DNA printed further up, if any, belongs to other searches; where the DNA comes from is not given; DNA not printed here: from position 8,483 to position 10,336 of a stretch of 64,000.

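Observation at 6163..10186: fcl flanked by two reciprocal GT2-methyltransferase fusions (MT-GT2 and GT2-MT) in one operon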

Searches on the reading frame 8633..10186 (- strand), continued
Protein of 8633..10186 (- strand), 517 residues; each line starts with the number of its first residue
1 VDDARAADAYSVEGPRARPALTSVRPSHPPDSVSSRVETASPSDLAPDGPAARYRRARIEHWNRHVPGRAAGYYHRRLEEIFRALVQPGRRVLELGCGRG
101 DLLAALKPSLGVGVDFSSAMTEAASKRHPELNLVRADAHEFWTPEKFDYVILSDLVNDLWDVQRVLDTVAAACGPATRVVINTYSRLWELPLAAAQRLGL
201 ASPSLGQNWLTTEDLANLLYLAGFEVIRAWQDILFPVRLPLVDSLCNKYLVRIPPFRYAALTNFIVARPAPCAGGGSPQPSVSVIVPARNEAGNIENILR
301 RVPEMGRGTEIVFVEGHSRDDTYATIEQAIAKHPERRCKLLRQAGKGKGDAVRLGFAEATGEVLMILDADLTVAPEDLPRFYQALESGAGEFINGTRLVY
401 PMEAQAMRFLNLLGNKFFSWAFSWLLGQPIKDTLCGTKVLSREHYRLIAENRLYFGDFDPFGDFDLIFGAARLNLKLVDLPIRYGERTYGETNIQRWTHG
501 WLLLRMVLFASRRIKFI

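Call 28: find_related_loci(query=window:8633-10108:-, collection=genome_contigs, flank=8000)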
Query window:8633-10108:- (491 aa) in genome_contigs; peptide patterns used: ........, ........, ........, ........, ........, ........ (x = any residue, [..] = any of these).
599 stretches matched a pattern (row limit reached: there are more); 596 encode a relative of the query (tblastn E <= 1e-3); the best 80 are kept; 80 distinct loci.
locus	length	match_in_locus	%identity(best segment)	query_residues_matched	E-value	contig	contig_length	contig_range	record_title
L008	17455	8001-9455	70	9-491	0e+0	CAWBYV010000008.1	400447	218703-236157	MAG: uncultured delta proteobacterium isolate MFD03044.bin.2.84 genome assembly, contig: contig_3772, whole genome shotg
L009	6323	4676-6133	68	11-491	0e+0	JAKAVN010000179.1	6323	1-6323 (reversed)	MAG: Deltaproteobacteria bacterium isolate YP4.bin102 NODE_17490_length_6323_cov_1.908005, whole genome shotgun sequence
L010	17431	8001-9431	66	22-491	0e+0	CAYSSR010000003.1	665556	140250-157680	MAG TPA_asm: uncultured Anaerolineales bacterium isolate binchicken_co178_113 genome assembly, contig: NODE_10_length_66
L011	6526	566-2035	67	3-491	0e+0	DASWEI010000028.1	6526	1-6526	MAG TPA_asm: Anaeromyxobacter sp. isolate SMAG_U2758 k141_5847, whole genome shotgun sequence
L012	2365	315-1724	66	28-491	0e+0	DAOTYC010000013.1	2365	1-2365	MAG TPA_asm: Anaerolineae bacterium isolate H23_304 k115_872931, whole genome shotgun sequence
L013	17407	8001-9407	69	25-491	0e+0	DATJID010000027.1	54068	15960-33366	MAG TPA_asm: Candidatus Binataceae bacterium isolate SMAG_U15529 k141_6314283, whole genome shotgun sequence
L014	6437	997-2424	65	20-490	0e+0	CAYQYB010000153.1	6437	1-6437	MAG TPA_asm: uncultured Verrucomicrobiota bacterium isolate SRP220891_co2_89 genome assembly, contig: NODE_20784_length_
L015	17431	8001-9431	64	20-491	0e+0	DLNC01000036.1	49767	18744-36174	MAG TPA_asm: Syntrophaceae bacterium UBA7520 UBA7520_contig_1104, whole genome shotgun sequence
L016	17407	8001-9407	61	27-491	0e+0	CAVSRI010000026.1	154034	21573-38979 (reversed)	MAG: uncultured delta proteobacterium isolate MFD01476.bin.2.138 genome assembly, contig: contig_79736, whole genome sho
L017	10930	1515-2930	63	26-491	0e+0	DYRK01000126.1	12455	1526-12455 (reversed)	MAG TPA_asm: Desulfatirhabdium butyrativorans isolate SulCav_GS10_10_47_57 SulCav_GS10_10_8470_length_12455_cov_32_19596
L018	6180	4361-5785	63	22-491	0e+0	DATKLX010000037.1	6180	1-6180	MAG TPA_asm: Anaerolineaceae bacterium isolate SMAG_U14696 k141_1939040, whole genome shotgun sequence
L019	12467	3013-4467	61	7-491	0e+0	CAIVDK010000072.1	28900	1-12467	MAG: uncultured delta proteobacterium isolate Loclat_bin-13126 genome assembly, contig: bin-13126:072/473, whole genome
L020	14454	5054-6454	63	28-490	0e+0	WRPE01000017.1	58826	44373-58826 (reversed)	MAG: Syntrophaceae bacterium isolate X3_MaxBin.011 scaffold_379, whole genome shotgun sequence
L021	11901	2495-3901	64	28-491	0e+0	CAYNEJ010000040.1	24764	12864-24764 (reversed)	MAG TPA_asm: uncultured Syntrophaceae bacterium isolate SRP192927_co6_611 genome assembly, contig: NODE_4036_length_2476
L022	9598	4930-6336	64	28-491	0e+0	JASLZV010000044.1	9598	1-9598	MAG: Phycisphaerae bacterium isolate ETNP2_MAG_79 NODE_44_length_9598_cov_3.514862, whole genome shotgun sequence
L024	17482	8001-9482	63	8-491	0e+0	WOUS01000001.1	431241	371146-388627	MAG: Anaerolineaceae bacterium isolate X2_MetaBAT.10 scaffold_12, whole genome shotgun sequence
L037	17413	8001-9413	65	22-491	0e+0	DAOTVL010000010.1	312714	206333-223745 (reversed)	MAG TPA_asm: Anaerolineales bacterium isolate H11_54 k163_191558, whole genome shotgun sequence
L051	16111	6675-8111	61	16-491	0e+0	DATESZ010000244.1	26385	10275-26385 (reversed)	MAG TPA_asm: Syntrophales bacterium isolate SMAG_U8302 k141_1499985, whole genome shotgun sequence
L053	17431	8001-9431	59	22-491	0e+0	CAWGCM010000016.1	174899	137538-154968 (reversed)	MAG: uncultured delta proteobacterium isolate MFD03804.bin.2.142 genome assembly, contig: contig_33786, whole genome sho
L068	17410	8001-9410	61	22-491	0e+0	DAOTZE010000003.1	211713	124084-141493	MAG TPA_asm: Anaerolineales bacterium isolate H39_483 k131_979501, whole genome shotgun sequence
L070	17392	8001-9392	63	28-491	0e+0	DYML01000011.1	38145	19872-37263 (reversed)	MAG TPA_asm: Anaerolinea thermophila isolate SulCav_FS06-10_51_17 SulCav_FS06_10_385_length_38145_cov_11_013101, whole g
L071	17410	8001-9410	63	22-491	0e+0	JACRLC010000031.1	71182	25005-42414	MAG: Chloroflexi bacterium isolate NC_groundwater_1871_Pr3_B-0.1um_54_18 SR2-18-B1_coassembly_77802, whole genome shotgu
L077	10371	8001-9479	60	1-491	0e+0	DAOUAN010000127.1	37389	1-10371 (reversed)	MAG TPA_asm: Anaerolineales bacterium isolate H64_669 k137_200953, whole genome shotgun sequence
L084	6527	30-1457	61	15-491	0e+0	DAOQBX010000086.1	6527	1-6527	MAG TPA_asm: Anaerolineales bacterium isolate AMR_MDS_0797 NODE_5594_length_6527_cov_3.533838, whole genome shotgun sequ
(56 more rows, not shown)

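Call 35: search_protein_families(library=pfam, proteins=[L053:9526-10314:+, L068:6430-7440:-, L051:8203-9978:+, L077:9495-10169:+, L070:4436-5281:-, L024:7444-7923:-, L071:13601-15697:-, L071:1045-2661:-, L084:4599-5432:-, L037:13140-14102:-], max_evalue=0.001)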
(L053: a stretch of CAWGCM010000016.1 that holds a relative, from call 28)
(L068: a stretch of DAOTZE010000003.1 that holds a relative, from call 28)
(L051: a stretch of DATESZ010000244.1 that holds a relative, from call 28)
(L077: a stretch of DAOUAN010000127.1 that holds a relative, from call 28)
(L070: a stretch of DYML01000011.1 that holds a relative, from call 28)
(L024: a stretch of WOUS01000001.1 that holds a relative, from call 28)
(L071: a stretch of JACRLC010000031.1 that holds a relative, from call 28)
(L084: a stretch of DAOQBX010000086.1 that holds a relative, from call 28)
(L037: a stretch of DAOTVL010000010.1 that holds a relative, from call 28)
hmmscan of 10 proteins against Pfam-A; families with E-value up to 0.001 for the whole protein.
L053:9526-10314:+ (262 aa): 4 families
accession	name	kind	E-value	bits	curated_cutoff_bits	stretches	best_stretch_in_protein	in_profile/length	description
PF13489.12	Methyltransf_23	-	1.8e-08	34.7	27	1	46-156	9-141/164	Methyltransferase domain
PF08241.18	Methyltransf_11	-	4.8e-07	30.8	21.2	1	91-138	47-94/95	Methyltransferase domain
PF13649.12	Methyltransf_25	-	0.00029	21.9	27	0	92-135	52-97/97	Methyltransferase domain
PF08242.18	Methyltransf_12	-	0.00057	21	30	0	107-136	68-97/98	Methyltransferase domain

L068:6430-7440:- (336 aa): 9 families
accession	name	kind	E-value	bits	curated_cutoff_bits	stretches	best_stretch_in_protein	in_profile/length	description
PF01370.27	Epimerase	-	4.1e-40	138.1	20.9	1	6-247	1-240/240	NAD dependent epimerase/dehydratase family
PF16363.11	GDP_Man_Dehyd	-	1.4e-26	94.2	27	1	7-310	1-331/332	GDP-mannose 4,6 dehydratase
PF04321.23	RmlD_sub_bind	-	4e-15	56.1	27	1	5-263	2-228/287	RmlD substrate binding domain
PF01073.25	3Beta_HSD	-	4.6e-14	52.5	22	1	7-168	1-162/280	3-beta hydroxysteroid dehydrogenase/isomerase family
PF07993.18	NAD_binding_4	-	8.9e-09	35.3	20.1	1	51-183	62-209/258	Male sterility protein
PF02719.21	Polysacc_synt_2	-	1.9e-06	27.7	20.2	1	6-127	1-128/293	Polysaccharide biosynthesis protein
PF00106.31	adh_short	-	4.8e-06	26.6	26.6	1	4-89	1-91/195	short chain dehydrogenase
PF13460.12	NAD_binding_10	-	4.7e-05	23.8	27.2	1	10-163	1-131/184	NAD(P)H-binding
PF08659.16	KR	-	0.00092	19.6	22.6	0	6-88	3-94/180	KR domain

L051:8203-9978:+ (591 aa): 17 families
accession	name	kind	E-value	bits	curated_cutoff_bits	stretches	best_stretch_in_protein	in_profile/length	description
PF00515.34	TPR_1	-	1e-33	114.2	27.8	4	518-551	1-34/34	Tetratricopeptide repeat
PF13414.12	TPR_11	-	1.1e-32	111.8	26.8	4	497-532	7-42/42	TPR repeat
PF13181.12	TPR_8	-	3.2e-27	92.8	25.7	3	485-516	2-33/34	Tetratricopeptide repeat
PF07719.23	TPR_2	-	1.2e-26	91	27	4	518-551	1-34/34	Tetratricopeptide repeat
PF13431.12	TPR_17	-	6e-25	85.8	24.4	2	472-505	1-34/34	Tetratricopeptide repeat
PF13424.12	TPR_12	-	1.2e-18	67.5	30.1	3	452-513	5-74/77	Tetratricopeptide repeat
PF13432.12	TPR_16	-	1.6e-18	67.2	32.7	1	488-544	1-56/65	Tetratricopeptide repeat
PF14559.12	TPR_19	-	1.6e-16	60.8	25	1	463-518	4-59/68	Tetratricopeptide repeat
PF13428.12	TPR_14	-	9.2e-14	51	23.5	0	487-525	4-42/44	Tetratricopeptide repeat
PF13176.12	TPR_7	-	1.7e-13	49.9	27.9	0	486-516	1-33/36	Tetratricopeptide repeat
PF13374.12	TPR_10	-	2.5e-12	46.8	27.5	0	452-479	4-31/42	Tetratricopeptide repeat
PF13174.12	TPR_6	-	4.9e-09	36.7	26.3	0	485-512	1-28/33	Tetratricopeptide repeat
PF24575.1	TPR_Slam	-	1.2e-07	32.6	35.2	0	490-537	53-100/104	Surface lipoprotein assembly modifier, N-terminal TPR repeats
PF10373.15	EST1_DNA_bind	-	3.2e-07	30.6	22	0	503-572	1-70/282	Est1 DNA/RNA binding domain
PF23914.1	TPR_CcmH_CycH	-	2.1e-05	24.8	42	0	478-532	44-98/158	Cytochrome c-type biogenesis protein H TPR domain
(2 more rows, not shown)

L077:9495-10169:+ (224 aa): 7 families
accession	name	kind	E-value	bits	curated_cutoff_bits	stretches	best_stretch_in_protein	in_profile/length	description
PF08241.18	Methyltransf_11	-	8e-19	68.5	21.2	1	52-147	1-94/95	Methyltransferase domain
PF13649.12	Methyltransf_25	-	9e-19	68.4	27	1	51-144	1-97/97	Methyltransferase domain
PF13847.12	Methyltransf_31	-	3.1e-11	43.6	27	1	47-152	3-113/145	Methyltransferase domain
PF13489.12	Methyltransf_23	-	1.2e-10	41.8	27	1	34-153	9-121/164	Methyltransferase domain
PF08242.18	Methyltransf_12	-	2.2e-10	41.5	30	1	52-145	1-97/98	Methyltransferase domain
PF01209.24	Ubie_methyltran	-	7.5e-07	29.2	20.1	1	33-147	34-150/233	ubiE/COQ5 methyltransferase family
PF02353.26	CMAS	-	0.0001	22.2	27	1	45-147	60-163/273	Mycolic acid cyclopropane synthetase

L070:4436-5281:- (281 aa): 2 families
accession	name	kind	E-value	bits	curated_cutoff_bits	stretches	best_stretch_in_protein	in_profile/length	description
PF01061.29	ABC2_membrane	-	3.5e-19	69.6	26.9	1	34-241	2-210/211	ABC-2 type transporter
PF12698.13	ABC2_membrane_3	-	0.00023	20.8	31.6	1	136-264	212-339/347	ABC-2 family transporter protein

L024:7444-7923:- (159 aa): 5 families
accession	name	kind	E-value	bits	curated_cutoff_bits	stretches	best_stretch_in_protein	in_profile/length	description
PF13412.12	HTH_24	-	1.6e-12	47.2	21.9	1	10-53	5-48/48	Winged helix-turn-helix DNA-binding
PF12802.13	MarR_2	-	1.9e-06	28.4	27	1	9-58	6-56/61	MarR family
PF01047.28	MarR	-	6.2e-06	26.5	24.6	1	8-53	3-48/59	MarR family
PF13463.12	HTH_27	-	0.00022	21.9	22.2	1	8-70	3-68/68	Winged helix DNA-binding domain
PF13601.12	HTH_34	-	0.00095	19.7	27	0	11-71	3-66/80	Winged helix DNA-binding domain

L071:13601-15697:- (698 aa): 0 families

L071:1045-2661:- (538 aa): 1 family
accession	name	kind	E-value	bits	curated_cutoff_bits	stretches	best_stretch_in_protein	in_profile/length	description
PF05159.20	Capsule_synth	-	1.1e-07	32.1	20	1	293-452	120-277/310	Capsule polysaccharide biosynthesis protein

L084:4599-5432:- (277 aa): 3 families
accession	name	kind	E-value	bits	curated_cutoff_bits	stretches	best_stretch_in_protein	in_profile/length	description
PF13489.12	Methyltransf_23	-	2.1e-05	24.8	27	1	115-224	80-156/164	Methyltransferase domain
PF08241.18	Methyltransf_11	-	5.4e-05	24.2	21.2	1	111-175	32-93/95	Methyltransferase domain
PF08242.18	Methyltransf_12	-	6.2e-05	24.1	30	1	122-174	49-97/98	Methyltransferase domain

L037:13140-14102:- (320 aa): 2 families
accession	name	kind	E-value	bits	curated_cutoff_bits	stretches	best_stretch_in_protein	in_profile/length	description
PF00535.33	Glycos_transf_2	-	1.4e-33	116.6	23.3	1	4-166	1-165/168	Glycosyl transferase family 2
PF10111.15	Glyco_tranf_2_2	-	1.2e-05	25.4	27.3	1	4-96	1-92/276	Glycosyltransferase like family 2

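Call 45: predict_structure(alignment_id=A1)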
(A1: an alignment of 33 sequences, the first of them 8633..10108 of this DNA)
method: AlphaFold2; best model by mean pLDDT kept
length: 491 residues; sequences in the alignment: 33
mean_pLDDT: 79.6   pTM: 0.82
mean pLDDT of the five models: 79.6, 77.6, 75.1, 73.9, 70.2
residues with pLDDT >= 90: 191; 70-90: 182; 50-70: 76; < 50: 42
segments of 3 or more residues with pLDDT < 50: 1-18, 375-377, 460-471, 486-491
pLDDT, mean of each block of 10 residues (from residue 1): 37 46 79 80 70 90 94 92 95 90 94 90 93 90 94 89 73 65 82 96 80 73 72 80 78 90 76 93 93 82 95 88 86 95 79 93 90 52 65 74 72 93 86 72 89 74 41 55 49 35
secondary structure, 60 per line:
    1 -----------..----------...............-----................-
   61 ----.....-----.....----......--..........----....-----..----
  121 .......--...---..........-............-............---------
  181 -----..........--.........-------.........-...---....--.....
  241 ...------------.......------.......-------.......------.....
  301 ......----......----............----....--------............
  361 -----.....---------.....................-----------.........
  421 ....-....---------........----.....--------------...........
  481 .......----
elements in order: H24-38 H44-59 E65-69 H75-79 E84-89 H92-101 E106-109 E121-127 H136-145 E147-158 H160-171 H186-195 E198-206 H214-222 H230-233 E236-243 E256-262 H269-275 E283-289 H296-306 E311-316 H321-332 E337-340 H349-360 E366-370 H380-400 E412-415 H416-424 H426-429 H439-446 E451-455 H470-487

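Call 48: fold_search(model_id=the predicted structure, library=pdb)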
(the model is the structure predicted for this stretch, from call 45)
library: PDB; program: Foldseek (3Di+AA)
matches with E <= 10: 1898; with E <= 0.001: 1064
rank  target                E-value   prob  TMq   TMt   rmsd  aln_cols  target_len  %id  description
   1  5mlz                  5.0e-14  1.00  0.39  0.53   3.2       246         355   26  Dolichyl phosphate mannose synthase in complex with GDP and Mg2+ (released 2017-08-09)
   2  9bhc_A                2.2e-13  1.00  0.37  0.57   3.9       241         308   19  Salmonella undecaprenyl-phosphate 4-deoxy-4-formamido-L-arabinose transferase (ArnC) (released 2025-02-12)
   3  9asc_A                2.8e-13  1.00  0.38  0.56   3.8       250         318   18  Cryo-EM Structure of the Glycosyltransferase ArnC from Salmonella enterica in the UDP-bound State Determined on Talos  (released 2025-02-05)
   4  9ep0                  3.8e-13  1.00  0.37  0.51   4.6       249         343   26  Dolichyl phosphate mannose synthase in complex with donor (GDP-Man) and traces of acceptor (Dol55P) and product (Dol55P- (released 2025-10-01)
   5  9b77_A                1.0e-12  1.00  0.37  0.57   3.8       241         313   20  Cryo-EM Structure of the Glycosyltransferase ArnC from Salmonella enterica in the Apo State Determined on Krios micros (released 2025-02-05)
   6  9bhc_B                1.1e-12  1.00  0.38  0.59   3.6       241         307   19  Salmonella undecaprenyl-phosphate 4-deoxy-4-formamido-L-arabinose transferase (ArnC) (released 2025-02-12)
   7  8vxh_A                1.3e-12  1.00  0.36  0.55   4.1       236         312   19  Cryo-EM Structure of the Glycosyltransferase ArnC from Salmonella enterica in the Apo State Determined on Talos Arctic (released 2025-02-05)
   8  3ccf_B                2.2e-12  1.00  0.29  0.55  11.6       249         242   19  Crystal structure of putative methyltransferase (YP_321342.1) from Anabaena variabilis ATCC 29413 at 1.90 A resolution (released 2008-03-11)
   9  3ccf_A                2.6e-12  1.00  0.28  0.56   9.3       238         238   18  Crystal structure of putative methyltransferase (YP_321342.1) from Anabaena variabilis ATCC 29413 at 1.90 A resolution (released 2008-03-11)
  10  5mm1                  4.8e-12  1.00  0.36  0.50   5.0       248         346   27  Dolichyl phosphate mannose synthase in complex with GDP and dolichyl phosphate mannose (released 2017-08-09)
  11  9bhe_B                5.1e-12  1.00  0.39  0.59   3.4       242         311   19  Salmonella undecaprenyl-phosphate 4-deoxy-4-formamido-L-arabinose transferase (ArnC) bound to UDP (released 2025-02-12)
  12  9bhe_A                1.2e-11  1.00  0.37  0.57   3.7       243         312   19  Salmonella undecaprenyl-phosphate 4-deoxy-4-formamido-L-arabinose transferase (ArnC) bound to UDP (released 2025-02-12)
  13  2gs9_A                1.2e-11  1.00  0.31  0.67   6.1       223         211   24  Crystal structure of TT1324 from Thermus thermophilis HB8 (released 2007-03-13)
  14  9hwj_A                1.8e-11  1.00  0.36  0.56   6.5       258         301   19  Structure of Undecaprenyl-phosphate 4-deoxy-4-formamido-L-arabinose transferase embedded in nanodisc (released 2026-01-14)
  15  6f5z_A                2.0e-11  1.00  0.33  0.66   5.7       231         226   19  Complex between the Haloferax volcanii Trm112 methyltransferase activator and the Hvo_0019 putative methyltransferase (released 2018-07-11)
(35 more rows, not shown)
